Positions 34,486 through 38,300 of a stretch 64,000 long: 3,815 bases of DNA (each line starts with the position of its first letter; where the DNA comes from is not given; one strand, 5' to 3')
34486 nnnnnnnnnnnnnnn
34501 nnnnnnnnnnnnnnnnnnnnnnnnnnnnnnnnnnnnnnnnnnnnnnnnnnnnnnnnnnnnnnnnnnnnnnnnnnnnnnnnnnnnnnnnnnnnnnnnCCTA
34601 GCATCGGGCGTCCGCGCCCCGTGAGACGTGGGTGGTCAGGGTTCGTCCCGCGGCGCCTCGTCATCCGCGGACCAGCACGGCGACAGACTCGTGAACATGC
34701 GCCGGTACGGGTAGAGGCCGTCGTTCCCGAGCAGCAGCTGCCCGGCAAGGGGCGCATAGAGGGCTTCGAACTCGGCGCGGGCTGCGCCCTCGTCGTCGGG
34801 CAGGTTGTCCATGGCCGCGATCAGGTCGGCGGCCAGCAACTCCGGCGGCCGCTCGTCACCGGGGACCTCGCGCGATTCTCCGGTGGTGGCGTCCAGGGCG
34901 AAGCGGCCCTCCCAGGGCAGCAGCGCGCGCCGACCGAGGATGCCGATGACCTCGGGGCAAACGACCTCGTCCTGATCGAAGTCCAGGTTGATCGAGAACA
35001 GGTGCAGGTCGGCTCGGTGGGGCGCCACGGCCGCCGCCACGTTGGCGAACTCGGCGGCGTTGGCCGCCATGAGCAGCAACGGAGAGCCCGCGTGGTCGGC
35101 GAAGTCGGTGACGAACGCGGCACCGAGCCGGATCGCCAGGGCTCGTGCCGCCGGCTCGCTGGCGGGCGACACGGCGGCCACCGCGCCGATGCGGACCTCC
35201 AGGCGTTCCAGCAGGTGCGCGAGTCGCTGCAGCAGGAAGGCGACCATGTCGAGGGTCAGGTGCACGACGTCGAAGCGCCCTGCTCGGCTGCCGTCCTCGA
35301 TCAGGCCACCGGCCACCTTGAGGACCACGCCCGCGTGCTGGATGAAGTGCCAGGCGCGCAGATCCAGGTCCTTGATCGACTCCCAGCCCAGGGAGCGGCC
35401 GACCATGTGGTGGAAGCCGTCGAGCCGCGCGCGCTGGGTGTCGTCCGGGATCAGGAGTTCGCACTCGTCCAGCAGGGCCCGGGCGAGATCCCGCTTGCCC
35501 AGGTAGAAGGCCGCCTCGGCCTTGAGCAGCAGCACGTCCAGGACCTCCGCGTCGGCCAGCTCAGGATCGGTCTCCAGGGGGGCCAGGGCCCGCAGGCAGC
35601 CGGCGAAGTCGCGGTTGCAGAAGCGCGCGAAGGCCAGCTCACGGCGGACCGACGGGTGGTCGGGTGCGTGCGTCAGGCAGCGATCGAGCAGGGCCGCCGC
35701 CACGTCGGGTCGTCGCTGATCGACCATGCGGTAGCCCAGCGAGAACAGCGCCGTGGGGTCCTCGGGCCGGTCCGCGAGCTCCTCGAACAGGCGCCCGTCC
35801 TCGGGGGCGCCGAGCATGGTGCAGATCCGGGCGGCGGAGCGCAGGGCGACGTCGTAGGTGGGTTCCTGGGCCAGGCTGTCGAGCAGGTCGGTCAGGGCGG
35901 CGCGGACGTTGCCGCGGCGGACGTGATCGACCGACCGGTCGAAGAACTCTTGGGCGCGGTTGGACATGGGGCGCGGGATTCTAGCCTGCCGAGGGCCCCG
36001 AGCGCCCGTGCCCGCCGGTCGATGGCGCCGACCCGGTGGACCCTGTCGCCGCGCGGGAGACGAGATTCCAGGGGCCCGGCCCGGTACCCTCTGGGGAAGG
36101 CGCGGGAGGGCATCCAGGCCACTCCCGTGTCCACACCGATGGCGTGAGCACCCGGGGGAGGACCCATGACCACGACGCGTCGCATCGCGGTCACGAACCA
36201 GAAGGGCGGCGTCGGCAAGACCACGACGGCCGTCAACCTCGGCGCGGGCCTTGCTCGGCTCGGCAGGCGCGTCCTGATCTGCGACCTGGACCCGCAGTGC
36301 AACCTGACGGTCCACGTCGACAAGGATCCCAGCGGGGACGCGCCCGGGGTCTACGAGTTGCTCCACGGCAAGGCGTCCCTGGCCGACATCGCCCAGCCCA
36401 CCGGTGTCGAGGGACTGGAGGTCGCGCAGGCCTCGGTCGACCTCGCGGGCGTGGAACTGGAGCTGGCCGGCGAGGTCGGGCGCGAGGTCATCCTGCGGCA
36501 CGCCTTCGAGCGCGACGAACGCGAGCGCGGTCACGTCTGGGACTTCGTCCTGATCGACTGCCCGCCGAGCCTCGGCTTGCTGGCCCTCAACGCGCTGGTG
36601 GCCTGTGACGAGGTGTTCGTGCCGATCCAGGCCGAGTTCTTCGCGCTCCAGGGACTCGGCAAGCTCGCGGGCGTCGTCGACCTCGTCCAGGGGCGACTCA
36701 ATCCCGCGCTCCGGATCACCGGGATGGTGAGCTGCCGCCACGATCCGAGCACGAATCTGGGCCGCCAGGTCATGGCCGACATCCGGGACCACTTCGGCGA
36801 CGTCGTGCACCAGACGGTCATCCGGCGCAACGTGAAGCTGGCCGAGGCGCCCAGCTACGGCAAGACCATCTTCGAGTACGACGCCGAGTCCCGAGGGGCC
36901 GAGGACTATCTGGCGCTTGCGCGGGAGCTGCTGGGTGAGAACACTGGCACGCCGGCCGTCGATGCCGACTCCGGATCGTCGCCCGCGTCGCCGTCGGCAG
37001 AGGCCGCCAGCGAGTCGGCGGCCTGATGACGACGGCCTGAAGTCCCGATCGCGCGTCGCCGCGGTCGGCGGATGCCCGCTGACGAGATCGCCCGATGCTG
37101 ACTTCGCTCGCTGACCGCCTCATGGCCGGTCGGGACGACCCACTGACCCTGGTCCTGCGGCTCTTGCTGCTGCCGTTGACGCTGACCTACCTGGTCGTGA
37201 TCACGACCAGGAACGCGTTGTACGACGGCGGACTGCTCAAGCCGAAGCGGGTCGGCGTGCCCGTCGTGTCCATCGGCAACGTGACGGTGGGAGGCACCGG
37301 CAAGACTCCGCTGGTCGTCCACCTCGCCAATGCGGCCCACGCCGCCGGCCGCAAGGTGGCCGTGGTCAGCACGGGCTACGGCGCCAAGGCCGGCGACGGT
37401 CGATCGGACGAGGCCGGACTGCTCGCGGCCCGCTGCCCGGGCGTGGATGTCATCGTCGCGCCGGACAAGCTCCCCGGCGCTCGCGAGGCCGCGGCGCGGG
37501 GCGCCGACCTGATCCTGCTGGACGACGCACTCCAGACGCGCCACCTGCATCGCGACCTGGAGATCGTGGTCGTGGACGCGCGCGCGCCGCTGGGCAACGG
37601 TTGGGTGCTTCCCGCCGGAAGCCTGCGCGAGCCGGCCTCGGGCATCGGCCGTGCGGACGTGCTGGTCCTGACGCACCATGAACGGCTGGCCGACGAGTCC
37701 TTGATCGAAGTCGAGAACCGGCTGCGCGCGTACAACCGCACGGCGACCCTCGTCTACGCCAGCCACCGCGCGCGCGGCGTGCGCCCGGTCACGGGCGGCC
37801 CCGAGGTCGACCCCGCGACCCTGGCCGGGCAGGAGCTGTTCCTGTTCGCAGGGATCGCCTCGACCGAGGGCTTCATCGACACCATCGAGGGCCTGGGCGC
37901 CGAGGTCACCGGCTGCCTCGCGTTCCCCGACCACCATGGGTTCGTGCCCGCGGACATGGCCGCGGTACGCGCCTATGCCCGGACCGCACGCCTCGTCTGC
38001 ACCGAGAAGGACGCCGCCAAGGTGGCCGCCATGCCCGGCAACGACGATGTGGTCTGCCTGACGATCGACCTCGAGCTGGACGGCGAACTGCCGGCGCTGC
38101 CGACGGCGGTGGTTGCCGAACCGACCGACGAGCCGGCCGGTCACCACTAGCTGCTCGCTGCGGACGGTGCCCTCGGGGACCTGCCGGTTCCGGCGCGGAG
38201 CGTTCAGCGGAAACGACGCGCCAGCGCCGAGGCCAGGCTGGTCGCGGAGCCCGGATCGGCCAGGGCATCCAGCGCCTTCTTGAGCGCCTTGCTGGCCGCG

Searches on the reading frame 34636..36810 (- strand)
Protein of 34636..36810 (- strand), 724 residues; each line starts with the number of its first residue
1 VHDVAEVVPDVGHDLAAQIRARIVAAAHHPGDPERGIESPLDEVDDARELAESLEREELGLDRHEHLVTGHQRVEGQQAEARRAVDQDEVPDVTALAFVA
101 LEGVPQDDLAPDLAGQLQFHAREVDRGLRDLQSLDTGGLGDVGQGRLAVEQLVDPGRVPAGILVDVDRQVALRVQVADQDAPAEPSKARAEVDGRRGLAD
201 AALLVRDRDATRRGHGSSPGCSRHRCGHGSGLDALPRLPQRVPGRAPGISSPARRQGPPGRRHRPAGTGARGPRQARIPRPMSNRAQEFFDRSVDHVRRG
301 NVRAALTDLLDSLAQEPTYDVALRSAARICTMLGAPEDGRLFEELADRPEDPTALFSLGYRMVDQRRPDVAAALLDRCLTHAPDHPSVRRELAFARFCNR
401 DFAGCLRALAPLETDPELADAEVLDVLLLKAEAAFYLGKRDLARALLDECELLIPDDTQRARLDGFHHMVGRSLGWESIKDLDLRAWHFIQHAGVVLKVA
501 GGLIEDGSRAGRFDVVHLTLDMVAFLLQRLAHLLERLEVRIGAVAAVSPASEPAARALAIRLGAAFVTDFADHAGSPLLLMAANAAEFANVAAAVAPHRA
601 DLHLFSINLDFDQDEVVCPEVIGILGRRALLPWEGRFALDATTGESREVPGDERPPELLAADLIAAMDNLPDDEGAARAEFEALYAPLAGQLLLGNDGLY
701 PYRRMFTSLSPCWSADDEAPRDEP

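Call 68: search_protein_families(library=pfam, proteins=[window:34636-36810:-], max_evalue=0.001)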
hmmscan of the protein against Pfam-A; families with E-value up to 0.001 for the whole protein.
window:34636-36810:- (724 aa): 2 families
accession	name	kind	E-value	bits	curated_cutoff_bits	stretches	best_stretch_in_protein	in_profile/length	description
PF07719.23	TPR_2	-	3.2e-05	24.1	27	0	353-385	2-34/34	Tetratricopeptide repeat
PF13371.12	TPR_9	-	0.00052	20.4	35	0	359-424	2-68/73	Tetratricopeptide repeat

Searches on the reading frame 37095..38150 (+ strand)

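Call 68: search_protein_families(library=pfam, proteins=[window:37095-38150:+], max_evalue=0.001)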
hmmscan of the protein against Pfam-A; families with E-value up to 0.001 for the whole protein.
window:37095-38150:+ (351 aa): 2 families
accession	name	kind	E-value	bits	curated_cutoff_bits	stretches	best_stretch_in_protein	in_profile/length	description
PF02606.20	LpxK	-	4.2e-79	266.5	27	1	22-330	2-317/328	Tetraacyldisaccharide-1-P 4'-kinase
PF01656.29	CbiA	-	0.00095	19.6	25.4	0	65-99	7-41/125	CobQ/CobB/MinD/ParA nucleotide binding domain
